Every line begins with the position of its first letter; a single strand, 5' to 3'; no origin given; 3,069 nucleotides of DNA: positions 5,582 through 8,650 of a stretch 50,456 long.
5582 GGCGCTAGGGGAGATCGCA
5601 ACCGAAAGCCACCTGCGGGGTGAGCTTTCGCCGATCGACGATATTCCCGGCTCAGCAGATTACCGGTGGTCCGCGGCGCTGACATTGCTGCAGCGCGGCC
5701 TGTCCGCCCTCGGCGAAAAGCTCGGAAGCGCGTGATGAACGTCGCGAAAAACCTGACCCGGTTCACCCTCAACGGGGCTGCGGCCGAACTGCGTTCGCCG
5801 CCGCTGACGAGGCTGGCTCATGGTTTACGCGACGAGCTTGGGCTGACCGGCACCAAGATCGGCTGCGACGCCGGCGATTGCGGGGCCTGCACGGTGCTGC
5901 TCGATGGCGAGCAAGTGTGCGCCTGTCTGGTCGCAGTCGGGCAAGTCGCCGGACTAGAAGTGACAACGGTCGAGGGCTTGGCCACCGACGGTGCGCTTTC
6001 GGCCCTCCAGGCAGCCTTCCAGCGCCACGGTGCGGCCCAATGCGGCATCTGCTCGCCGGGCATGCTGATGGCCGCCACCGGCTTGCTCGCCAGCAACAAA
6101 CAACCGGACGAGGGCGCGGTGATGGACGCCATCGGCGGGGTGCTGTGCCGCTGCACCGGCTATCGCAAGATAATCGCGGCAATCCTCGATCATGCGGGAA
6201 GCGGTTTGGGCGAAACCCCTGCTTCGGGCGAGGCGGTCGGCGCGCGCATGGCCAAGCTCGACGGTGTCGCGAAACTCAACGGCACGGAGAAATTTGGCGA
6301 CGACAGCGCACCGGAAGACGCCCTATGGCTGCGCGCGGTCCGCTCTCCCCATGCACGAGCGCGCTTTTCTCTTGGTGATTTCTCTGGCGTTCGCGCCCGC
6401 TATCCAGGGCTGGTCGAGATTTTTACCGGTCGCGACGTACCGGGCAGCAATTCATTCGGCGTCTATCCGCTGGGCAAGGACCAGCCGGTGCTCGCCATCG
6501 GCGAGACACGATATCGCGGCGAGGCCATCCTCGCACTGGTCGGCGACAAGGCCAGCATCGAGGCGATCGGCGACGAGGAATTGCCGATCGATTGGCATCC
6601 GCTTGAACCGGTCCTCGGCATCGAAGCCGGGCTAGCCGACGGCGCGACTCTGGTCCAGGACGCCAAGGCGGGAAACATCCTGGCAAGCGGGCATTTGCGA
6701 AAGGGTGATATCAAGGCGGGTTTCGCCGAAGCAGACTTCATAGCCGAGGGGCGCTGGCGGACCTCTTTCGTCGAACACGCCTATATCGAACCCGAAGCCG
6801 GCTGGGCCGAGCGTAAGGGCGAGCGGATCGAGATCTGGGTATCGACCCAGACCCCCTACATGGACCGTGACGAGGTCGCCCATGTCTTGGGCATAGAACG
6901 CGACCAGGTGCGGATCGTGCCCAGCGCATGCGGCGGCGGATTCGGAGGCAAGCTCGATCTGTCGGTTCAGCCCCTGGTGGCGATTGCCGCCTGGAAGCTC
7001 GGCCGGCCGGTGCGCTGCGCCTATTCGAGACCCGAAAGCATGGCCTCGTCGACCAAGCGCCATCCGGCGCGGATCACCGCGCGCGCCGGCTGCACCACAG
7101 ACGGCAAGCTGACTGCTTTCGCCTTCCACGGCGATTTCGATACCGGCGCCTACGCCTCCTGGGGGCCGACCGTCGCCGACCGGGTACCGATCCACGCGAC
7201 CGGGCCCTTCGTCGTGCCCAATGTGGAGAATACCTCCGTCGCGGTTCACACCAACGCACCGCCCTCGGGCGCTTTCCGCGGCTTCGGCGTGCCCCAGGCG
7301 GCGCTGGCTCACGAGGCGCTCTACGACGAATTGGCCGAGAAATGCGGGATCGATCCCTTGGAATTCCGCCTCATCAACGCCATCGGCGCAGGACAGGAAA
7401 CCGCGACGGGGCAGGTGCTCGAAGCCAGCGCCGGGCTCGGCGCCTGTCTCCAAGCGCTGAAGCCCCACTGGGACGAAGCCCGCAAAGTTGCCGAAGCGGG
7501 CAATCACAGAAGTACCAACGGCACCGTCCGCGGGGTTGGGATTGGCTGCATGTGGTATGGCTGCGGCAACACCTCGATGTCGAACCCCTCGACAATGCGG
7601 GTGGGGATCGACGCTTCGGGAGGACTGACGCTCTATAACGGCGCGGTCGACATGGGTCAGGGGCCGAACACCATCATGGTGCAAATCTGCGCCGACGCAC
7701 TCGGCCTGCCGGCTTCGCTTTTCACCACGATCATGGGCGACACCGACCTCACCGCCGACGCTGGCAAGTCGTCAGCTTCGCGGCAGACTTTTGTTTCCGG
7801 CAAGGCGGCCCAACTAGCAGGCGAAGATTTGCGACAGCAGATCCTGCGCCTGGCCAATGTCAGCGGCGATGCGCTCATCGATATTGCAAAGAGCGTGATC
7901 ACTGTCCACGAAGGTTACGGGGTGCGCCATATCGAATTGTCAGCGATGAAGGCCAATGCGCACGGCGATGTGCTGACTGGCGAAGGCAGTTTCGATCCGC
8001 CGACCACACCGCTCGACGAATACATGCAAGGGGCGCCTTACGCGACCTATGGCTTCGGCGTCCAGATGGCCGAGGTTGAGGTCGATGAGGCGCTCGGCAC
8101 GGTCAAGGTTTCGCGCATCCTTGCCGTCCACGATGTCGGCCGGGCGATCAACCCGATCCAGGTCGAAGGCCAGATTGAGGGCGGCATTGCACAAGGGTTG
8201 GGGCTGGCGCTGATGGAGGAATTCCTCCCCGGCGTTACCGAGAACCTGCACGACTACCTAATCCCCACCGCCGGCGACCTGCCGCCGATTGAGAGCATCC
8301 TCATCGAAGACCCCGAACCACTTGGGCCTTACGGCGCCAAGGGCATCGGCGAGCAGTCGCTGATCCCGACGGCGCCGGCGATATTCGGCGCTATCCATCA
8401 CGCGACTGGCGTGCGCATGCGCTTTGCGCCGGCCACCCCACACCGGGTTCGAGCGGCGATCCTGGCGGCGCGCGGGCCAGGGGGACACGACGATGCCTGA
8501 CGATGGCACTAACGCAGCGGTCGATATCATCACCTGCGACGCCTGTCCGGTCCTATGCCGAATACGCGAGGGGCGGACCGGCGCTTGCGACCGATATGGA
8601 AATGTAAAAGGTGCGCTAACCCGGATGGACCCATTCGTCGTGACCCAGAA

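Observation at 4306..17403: Candidate nicotinate-type N-heterocycle ring-reduction pathway: Moco hydroxylase + Hnr-like + enamidase-like, with dedicated importer and two unknown-function partners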

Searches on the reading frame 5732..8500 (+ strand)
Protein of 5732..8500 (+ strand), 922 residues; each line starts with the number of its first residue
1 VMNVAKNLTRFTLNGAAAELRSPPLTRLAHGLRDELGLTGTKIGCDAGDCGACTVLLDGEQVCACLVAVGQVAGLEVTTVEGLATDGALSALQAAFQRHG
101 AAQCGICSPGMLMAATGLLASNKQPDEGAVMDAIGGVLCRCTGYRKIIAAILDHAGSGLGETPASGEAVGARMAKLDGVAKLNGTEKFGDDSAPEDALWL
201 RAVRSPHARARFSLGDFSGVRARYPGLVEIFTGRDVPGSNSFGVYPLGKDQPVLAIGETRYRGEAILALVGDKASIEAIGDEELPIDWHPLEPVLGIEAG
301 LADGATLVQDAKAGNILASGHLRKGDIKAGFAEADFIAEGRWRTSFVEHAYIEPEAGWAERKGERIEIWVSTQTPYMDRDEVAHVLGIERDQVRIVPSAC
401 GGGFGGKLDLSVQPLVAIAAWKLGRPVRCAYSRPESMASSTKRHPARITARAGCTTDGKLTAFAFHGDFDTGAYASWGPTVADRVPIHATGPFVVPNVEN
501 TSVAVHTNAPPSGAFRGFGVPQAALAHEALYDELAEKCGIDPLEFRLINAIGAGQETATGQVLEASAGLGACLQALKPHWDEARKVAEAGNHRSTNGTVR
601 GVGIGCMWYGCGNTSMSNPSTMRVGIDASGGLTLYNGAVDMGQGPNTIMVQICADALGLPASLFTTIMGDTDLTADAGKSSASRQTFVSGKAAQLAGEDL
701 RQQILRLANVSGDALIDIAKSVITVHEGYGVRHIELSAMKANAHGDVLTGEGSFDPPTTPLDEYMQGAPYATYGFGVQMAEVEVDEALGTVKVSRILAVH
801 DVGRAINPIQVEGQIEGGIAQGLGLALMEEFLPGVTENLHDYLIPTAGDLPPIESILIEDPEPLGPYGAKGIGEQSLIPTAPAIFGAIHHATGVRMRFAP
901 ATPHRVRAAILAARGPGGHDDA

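Call 3: search_protein_families(library=pfam, proteins=[window:5732-8500:+])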
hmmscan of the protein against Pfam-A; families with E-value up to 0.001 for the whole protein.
window:5732-8500:+ (922 aa): 5 families
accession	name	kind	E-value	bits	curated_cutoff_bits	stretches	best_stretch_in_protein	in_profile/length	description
PF02738.23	MoCoBD_1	-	6.5e-76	255.1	27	1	311-550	4-244/244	Molybdopterin cofactor-binding domain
PF20256.3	MoCoBD_2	-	1.6e-69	235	27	1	578-851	6-283/283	Molybdopterin cofactor-binding domain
PF01799.25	Fer2_2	-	1.8e-25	89.3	30.3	1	79-151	1-74/75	[2Fe-2S] binding domain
PF01315.27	Ald_Xan_dh_C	-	3.5e-09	37.4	31.3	1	184-278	2-96/110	Aldehyde oxidase and xanthine dehydrogenase, a/b hammerhead domain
PF00111.32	Fer2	-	0.00019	21.7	21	1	11-61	1-51/77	2Fe-2S iron-sulfur cluster binding domain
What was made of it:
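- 5732..8500 (+): Fused 2x[2Fe-2S] + molybdopterin subunit, equivalent to NdhS + NdhL + NdhM in one chain. GTG start, 4-bp overlap with the FAD gene. Pfam Fer2, Fer2_2, Ald_Xan_dh_C, MoCoBD_1/2 (call 3).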

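Call 4: search_protein_families(library=ncbifam, proteins=[window:5732-8500:+])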
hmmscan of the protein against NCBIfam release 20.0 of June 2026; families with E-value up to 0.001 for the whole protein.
window:5732-8500:+ (922 aa): 20 families
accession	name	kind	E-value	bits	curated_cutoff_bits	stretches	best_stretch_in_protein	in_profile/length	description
TIGR03311.1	Se_dep_XDH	equivalog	3.8e-175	584.3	830.45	2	27-705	17-679/848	selenium-dependent xanthine dehydrogenase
NF045668.1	pterin_aldehy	equivalog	2.9e-153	512.1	1100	1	11-910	5-904/905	molybdopterin-dependent aldehyde oxidoreductase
TIGR03196.1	pucD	equivalog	1.1e-135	453.9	783.65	1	175-904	9-752/763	xanthine dehydrogenase subunit D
NF043082.1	XdhA_XDHase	equivalog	2e-133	446.2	780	1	169-908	1-750/758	xanthine dehydrogenase subunit XdhA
NF007426.0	PRK09970.1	equivalog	1.1e-127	427.2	916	1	167-907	4-752/761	xanthine dehydrogenase molybdenum-binding subunit XdhA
TIGR03194.1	4hydrxCoA_A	equivalog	2.3e-127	426.4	994.55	1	175-909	3-745/746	4-hydroxybenzoyl-CoA reductase subunit alpha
NF041018.1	glyceraldDH_alpha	equivalog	3.3e-95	320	790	1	169-905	3-739/741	glyceraldehyde dehydrogenase subunit alpha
TIGR03313.1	Se_sel_red_Mo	hypoth_equivalog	2.8e-94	316.6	1101.9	2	314-907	351-946/951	molybdopterin-dependent oxidoreductase Mo/Fe-S-binding subunit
TIGR02965.1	xanthine_xdhB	equivalog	3.2e-83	280.2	849.5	1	182-910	14-754/758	xanthine dehydrogenase molybdopterin binding subunit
TIGR02969.1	mam_aldehyde_ox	subfamily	1.1e-80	271.6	1912.3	2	165-892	572-1279/1330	aldehyde oxidase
NF040766.1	CODH_aero_grp5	exception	6.9e-78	262.6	950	2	168-725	4-570/785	aerobic carbon-monoxide dehydrogenase large subunit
NF041671.1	peri_hyde_PaoC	equivalog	7.4e-70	236.2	1180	1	317-905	158-726/735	aldehyde oxidoreductase molybdenum-binding subunit PaoC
TIGR02416.1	CO_dehy_Mo_lg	equivalog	1.4e-53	182.2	991.15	1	184-905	8-766/770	aerobic carbon-monoxide dehydrogenase large subunit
NF041020.1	glyceraldDH_gamma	equivalog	1.6e-45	154.6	290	1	10-154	14-158/164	glyceraldehyde dehydrogenase subunit gamma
TIGR03193.1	4hydroxCoAred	equivalog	5.8e-43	146.3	257.8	1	10-151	3-144/148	4-hydroxybenzoyl-CoA reductase subunit gamma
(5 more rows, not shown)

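Call 87: search_solved_structures(query=window:5732-8500:+, max_evalue=1e-40)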
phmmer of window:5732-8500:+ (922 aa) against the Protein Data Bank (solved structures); distinct sequences matched with E-value up to 1e-40: 42.
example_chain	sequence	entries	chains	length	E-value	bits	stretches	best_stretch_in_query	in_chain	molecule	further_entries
1dgj_A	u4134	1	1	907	5.5e-114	385.5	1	12-701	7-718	ALDEHYDE OXIDOREDUCTASE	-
1sij_A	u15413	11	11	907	4.7e-106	359.2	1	12-910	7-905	Aldehyde oxidoreductase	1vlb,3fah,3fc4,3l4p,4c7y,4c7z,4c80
1rm6_A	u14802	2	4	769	1.7e-97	330.9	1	168-909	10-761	4-hydroxybenzoyl-CoA reductase alpha subunit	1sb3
2e1q_A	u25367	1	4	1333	4.5e-89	303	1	169-896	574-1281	Xanthine dehydrogenase/oxidase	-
2ckj_A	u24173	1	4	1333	1.5e-88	301.4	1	169-896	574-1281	XANTHINE OXIDOREDUCTASE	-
1wyg_A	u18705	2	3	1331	2.8e-88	300.4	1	169-892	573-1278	Xanthine dehydrogenase/oxidase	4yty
4yrw_A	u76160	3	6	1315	5.3e-88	299.5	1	169-892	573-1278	Xanthine dehydrogenase/oxidase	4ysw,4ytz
2e3t_A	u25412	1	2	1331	5.5e-88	299.4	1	169-892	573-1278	Xanthine dehydrogenase/oxidase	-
6abu_A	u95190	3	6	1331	5.6e-88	299.4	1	169-892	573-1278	Xanthine dehydrogenase/oxidase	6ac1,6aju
3an1_A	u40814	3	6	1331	5.6e-88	299.4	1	169-892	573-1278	Xanthine dehydrogenase/oxidase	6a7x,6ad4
6adj_A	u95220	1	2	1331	5.6e-88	299.4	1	169-892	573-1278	Xanthine dehydrogenase/oxidase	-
6ac4_A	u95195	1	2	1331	5.6e-88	299.4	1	169-892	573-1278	Xanthine dehydrogenase/oxidase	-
1fo4_A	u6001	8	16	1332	1.7e-86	294.5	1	167-700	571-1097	XANTHINE DEHYDROGENASE | Xanthine dehydrogenase/oxidase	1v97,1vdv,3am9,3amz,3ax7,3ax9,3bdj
3una_A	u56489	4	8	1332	1.7e-86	294.5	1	167-700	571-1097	Xanthine dehydrogenase/oxidase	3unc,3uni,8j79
1n5x_A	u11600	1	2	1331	1.8e-86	294.4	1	167-700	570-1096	Xanthine Dehydrogenase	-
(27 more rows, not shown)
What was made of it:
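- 5732..8500 (+): Hits PDB 3HRD chains A and B, E. barkeri nicotinate dehydrogenase (call 87).
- On E. barkeri-type nicotinate upper pathway (Ndh-Hnr-Ena): It hits PDB 3HRD chains A and B (call 87).
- Also hits 3HRD (call 87).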
